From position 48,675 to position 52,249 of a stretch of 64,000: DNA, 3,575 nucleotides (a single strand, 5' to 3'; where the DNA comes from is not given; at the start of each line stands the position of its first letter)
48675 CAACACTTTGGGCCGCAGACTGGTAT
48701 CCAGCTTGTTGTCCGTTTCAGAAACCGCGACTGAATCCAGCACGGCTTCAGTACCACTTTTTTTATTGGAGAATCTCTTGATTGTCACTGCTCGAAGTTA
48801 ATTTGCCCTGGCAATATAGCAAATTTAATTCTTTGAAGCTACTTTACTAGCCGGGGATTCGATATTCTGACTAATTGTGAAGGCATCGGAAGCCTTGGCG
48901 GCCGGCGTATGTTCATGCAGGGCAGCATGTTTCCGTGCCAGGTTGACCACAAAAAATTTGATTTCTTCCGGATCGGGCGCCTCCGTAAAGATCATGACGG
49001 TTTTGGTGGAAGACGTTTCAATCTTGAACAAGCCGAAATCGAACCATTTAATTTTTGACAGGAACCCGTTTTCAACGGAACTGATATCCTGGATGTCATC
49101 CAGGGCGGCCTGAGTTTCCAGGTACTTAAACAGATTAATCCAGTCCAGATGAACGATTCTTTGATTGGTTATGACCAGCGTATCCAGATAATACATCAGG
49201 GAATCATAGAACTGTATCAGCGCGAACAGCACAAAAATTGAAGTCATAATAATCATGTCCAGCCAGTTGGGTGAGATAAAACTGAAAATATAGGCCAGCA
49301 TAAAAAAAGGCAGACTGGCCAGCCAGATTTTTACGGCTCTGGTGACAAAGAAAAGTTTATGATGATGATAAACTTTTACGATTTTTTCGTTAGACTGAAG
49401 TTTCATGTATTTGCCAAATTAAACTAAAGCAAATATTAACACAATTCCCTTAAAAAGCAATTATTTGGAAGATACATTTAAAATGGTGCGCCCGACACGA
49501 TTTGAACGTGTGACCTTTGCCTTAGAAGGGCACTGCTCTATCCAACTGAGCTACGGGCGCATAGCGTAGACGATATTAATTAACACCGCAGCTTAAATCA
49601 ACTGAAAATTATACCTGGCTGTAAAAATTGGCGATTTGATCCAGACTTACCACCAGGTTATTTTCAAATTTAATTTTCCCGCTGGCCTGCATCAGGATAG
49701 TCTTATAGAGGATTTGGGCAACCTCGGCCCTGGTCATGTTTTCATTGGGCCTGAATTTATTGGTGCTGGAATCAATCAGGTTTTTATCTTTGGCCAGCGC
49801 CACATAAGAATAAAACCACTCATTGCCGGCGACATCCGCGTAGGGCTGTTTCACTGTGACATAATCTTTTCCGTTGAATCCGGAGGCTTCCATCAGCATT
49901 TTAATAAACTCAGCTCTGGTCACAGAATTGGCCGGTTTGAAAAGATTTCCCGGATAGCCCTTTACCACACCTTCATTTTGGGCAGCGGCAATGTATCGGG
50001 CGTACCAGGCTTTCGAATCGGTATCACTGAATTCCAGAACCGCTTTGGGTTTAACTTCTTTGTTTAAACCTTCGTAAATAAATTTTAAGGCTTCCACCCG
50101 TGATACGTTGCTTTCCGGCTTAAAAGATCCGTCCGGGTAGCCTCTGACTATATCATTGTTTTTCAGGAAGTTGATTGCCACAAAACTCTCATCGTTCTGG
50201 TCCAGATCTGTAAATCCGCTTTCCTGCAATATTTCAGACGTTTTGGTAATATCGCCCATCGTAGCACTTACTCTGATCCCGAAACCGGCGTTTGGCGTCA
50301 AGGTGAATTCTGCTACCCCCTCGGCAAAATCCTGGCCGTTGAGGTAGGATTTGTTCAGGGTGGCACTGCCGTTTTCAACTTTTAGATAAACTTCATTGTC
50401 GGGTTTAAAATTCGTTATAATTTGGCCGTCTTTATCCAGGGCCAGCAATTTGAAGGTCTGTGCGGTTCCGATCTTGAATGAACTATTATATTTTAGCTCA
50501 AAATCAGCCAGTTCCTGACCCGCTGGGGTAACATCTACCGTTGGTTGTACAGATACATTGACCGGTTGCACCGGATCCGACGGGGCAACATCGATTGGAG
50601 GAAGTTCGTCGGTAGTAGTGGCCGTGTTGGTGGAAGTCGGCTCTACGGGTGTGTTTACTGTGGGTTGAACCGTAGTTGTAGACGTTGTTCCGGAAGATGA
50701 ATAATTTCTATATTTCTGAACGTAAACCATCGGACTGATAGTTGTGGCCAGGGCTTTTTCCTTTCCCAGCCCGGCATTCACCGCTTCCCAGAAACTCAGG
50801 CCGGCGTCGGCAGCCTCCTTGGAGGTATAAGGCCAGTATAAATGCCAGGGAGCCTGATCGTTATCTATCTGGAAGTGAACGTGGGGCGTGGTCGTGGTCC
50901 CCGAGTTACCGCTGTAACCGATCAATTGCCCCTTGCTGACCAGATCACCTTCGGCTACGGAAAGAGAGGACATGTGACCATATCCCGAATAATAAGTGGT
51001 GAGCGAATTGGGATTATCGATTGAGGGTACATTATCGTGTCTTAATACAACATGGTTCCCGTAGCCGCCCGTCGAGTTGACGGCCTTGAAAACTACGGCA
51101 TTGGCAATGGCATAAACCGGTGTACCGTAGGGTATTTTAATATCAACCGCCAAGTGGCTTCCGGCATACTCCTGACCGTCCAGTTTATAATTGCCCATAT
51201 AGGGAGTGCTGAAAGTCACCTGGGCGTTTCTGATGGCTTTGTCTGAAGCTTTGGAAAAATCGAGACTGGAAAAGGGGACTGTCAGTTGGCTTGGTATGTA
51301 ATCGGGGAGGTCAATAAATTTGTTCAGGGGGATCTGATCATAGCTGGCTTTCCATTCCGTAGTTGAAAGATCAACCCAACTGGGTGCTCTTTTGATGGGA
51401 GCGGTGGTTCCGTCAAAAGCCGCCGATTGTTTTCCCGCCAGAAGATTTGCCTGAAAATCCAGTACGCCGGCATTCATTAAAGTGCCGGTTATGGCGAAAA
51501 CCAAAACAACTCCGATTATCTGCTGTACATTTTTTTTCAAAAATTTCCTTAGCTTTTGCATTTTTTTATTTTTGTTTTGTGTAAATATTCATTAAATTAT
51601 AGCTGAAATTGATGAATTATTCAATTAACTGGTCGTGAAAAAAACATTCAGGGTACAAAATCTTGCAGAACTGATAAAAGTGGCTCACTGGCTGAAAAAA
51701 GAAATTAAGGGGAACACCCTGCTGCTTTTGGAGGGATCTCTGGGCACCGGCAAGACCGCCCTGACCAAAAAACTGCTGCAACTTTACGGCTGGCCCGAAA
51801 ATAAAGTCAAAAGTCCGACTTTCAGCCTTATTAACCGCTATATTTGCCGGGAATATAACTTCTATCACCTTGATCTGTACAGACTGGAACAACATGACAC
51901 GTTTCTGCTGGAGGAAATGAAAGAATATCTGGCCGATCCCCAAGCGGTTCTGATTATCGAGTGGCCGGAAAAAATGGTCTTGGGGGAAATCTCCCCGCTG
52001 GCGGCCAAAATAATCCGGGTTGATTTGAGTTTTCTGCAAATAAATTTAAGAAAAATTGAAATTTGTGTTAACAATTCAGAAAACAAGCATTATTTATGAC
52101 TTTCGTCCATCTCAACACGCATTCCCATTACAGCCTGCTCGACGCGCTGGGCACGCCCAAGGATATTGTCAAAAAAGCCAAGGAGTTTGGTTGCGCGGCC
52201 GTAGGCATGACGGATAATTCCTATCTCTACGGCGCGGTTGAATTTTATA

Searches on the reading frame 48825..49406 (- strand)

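Call 85: search_protein_families(library=pfam, proteins=[window:48825-49406:-], max_evalue=0.001)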
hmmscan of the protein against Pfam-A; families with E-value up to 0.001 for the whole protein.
window:48825-49406:- (193 aa): 1 family
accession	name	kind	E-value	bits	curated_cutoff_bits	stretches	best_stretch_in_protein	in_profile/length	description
PF14470.12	bPH_3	-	0.00036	21.4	23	1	62-123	10-71/95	Bacterial PH domain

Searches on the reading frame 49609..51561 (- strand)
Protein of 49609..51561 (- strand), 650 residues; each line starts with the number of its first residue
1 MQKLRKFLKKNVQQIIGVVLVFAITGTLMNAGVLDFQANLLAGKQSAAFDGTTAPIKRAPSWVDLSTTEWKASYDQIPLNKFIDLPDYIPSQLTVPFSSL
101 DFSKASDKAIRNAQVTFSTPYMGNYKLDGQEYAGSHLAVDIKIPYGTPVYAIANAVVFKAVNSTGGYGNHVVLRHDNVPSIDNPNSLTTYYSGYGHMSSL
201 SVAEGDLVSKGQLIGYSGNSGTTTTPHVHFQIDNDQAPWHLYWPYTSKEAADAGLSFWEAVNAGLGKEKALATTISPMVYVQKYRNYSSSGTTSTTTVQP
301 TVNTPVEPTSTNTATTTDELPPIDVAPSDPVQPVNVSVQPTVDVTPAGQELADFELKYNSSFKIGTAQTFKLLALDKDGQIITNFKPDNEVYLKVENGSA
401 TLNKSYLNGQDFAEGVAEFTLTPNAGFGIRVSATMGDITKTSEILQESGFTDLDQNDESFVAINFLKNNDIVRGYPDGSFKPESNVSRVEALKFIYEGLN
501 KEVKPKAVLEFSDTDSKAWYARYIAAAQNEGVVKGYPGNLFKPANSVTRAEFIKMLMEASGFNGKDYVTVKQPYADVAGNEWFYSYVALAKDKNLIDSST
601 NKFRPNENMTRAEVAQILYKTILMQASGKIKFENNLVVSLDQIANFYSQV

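Call 78: search_protein_families(library=pfam, proteins=[window:49609-51561:-], max_evalue=0.001)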
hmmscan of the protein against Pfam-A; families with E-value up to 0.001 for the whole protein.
window:49609-51561:- (650 aa): 2 families
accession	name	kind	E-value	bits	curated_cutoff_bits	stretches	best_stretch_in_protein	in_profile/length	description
PF00395.25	SLH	-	1.3e-32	111.9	20.8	3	511-553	2-44/44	S-layer homology domain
PF01551.29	Peptidase_M23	-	2.1e-23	82.7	28.7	1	135-237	2-92/96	Peptidase family M23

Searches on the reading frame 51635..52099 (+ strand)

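Call 85: search_protein_families(library=pfam, proteins=[window:51635-52099:+], max_evalue=0.001)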
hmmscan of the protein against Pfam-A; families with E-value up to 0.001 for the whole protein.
window:51635-52099:+ (154 aa): 1 family
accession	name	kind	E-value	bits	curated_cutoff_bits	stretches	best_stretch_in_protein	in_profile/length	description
PF02367.23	TsaE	-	6.6e-29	100.9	26.6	1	8-119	2-108/128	Threonylcarbamoyl adenosine biosynthesis protein TsaE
